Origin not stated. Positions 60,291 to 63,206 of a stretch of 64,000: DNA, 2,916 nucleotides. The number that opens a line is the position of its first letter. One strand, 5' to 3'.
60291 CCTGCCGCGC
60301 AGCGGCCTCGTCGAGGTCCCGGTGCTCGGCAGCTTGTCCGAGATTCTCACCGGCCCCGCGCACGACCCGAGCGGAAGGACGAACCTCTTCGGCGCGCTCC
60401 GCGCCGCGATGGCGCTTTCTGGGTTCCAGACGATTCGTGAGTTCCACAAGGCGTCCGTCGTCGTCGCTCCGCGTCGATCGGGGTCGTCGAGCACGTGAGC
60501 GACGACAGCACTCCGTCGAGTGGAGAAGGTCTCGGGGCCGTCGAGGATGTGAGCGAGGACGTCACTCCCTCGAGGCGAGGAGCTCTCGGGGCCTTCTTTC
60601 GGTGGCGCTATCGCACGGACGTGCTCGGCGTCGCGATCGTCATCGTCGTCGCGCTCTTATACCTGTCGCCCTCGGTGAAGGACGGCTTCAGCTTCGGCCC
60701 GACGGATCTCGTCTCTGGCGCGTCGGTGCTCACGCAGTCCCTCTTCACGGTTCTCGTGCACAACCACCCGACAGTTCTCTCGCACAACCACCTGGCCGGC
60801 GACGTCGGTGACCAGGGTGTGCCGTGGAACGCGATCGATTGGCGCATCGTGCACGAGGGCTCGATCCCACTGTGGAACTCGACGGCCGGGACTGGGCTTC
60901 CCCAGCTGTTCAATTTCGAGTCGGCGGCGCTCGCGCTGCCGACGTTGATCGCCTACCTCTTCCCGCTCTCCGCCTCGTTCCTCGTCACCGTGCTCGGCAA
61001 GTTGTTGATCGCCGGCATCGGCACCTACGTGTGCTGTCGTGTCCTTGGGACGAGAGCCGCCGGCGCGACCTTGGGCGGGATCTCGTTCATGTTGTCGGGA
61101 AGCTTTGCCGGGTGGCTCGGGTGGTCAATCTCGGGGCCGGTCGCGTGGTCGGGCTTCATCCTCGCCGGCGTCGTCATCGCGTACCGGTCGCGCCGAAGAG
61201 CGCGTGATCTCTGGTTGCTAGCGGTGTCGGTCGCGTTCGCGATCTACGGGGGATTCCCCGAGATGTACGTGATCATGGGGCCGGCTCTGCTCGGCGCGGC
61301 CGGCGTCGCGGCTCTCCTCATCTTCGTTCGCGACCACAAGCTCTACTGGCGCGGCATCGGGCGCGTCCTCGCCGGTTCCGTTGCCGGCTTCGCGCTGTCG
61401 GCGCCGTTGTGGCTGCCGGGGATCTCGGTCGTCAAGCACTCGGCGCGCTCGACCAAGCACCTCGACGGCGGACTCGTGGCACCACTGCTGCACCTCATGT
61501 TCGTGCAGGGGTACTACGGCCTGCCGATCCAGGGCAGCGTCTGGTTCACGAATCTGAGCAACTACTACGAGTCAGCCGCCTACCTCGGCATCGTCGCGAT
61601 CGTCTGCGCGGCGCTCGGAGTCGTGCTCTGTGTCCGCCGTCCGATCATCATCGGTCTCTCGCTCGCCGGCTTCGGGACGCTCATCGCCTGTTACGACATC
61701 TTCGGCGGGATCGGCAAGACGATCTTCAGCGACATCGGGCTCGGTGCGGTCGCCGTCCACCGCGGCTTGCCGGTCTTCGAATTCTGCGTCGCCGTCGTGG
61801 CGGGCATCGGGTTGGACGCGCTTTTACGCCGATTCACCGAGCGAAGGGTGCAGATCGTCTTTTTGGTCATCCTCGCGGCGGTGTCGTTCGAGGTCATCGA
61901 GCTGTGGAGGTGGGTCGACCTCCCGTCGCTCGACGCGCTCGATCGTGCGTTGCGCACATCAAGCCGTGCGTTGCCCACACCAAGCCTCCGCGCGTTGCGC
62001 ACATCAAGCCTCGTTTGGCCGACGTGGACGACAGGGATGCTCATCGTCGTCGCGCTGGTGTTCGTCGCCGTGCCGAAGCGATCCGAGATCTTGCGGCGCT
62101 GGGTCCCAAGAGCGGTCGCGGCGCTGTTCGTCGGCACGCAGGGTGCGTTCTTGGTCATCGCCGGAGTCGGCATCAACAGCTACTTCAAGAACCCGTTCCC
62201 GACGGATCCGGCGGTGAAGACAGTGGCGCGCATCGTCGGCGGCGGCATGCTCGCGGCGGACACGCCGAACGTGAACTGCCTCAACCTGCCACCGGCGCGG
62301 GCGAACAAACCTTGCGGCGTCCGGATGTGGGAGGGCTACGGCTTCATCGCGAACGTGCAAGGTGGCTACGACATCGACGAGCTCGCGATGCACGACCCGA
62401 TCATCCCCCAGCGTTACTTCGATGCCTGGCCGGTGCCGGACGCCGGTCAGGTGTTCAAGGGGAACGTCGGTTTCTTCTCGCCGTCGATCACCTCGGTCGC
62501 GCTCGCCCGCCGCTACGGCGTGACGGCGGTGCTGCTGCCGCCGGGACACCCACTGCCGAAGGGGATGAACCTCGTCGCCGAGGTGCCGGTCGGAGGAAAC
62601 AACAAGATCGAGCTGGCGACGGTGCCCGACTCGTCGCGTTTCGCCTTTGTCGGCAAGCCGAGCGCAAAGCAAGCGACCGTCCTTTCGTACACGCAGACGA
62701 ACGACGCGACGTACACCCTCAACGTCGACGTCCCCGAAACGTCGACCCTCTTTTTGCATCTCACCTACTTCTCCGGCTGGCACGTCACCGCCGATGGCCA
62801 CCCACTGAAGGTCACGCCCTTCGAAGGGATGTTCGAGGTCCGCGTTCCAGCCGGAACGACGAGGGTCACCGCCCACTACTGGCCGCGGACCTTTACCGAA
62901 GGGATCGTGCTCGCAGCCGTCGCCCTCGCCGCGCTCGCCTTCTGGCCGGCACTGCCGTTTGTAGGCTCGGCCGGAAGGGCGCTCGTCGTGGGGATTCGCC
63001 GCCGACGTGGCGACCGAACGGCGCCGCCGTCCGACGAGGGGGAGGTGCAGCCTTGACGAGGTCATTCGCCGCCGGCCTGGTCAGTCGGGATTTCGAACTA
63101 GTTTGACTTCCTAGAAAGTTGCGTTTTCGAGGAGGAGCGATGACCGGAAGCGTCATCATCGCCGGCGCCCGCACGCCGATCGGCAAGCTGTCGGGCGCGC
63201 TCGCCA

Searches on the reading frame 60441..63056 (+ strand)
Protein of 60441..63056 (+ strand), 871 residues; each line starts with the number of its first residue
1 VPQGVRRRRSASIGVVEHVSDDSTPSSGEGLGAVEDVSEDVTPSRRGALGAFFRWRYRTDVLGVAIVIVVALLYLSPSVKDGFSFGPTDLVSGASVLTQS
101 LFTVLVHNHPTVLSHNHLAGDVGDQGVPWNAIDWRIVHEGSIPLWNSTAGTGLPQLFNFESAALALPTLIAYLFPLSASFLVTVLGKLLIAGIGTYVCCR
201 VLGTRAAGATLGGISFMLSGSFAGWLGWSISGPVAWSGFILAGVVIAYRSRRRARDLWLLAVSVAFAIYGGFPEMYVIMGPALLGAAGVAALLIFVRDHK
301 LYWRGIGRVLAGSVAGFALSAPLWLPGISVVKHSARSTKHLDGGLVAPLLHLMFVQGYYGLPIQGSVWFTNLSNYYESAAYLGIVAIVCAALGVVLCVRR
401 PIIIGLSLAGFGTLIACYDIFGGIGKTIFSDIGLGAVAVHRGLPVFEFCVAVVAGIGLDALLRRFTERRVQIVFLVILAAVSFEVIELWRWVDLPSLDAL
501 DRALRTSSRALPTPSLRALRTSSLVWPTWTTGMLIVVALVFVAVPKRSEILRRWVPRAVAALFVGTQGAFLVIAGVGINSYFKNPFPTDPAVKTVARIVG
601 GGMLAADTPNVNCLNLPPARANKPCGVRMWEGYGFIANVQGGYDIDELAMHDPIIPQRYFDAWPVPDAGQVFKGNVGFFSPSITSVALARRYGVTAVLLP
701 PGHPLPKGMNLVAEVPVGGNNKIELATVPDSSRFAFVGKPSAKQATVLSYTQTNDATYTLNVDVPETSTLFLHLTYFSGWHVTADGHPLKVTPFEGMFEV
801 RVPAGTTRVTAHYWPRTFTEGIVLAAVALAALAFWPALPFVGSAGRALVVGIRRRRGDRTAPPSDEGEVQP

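Call 45: search_protein_families(library=pfam, proteins=[window:60441-63056:+], max_evalue=0.001)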
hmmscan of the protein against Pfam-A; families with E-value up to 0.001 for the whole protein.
window:60441-63056:+ (871 aa): 1 family
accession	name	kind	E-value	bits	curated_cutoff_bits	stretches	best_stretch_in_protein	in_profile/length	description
PF09586.16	YfhO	-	8.6e-11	41.4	28.5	1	743-824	753-834/835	Bacterial membrane protein YfhO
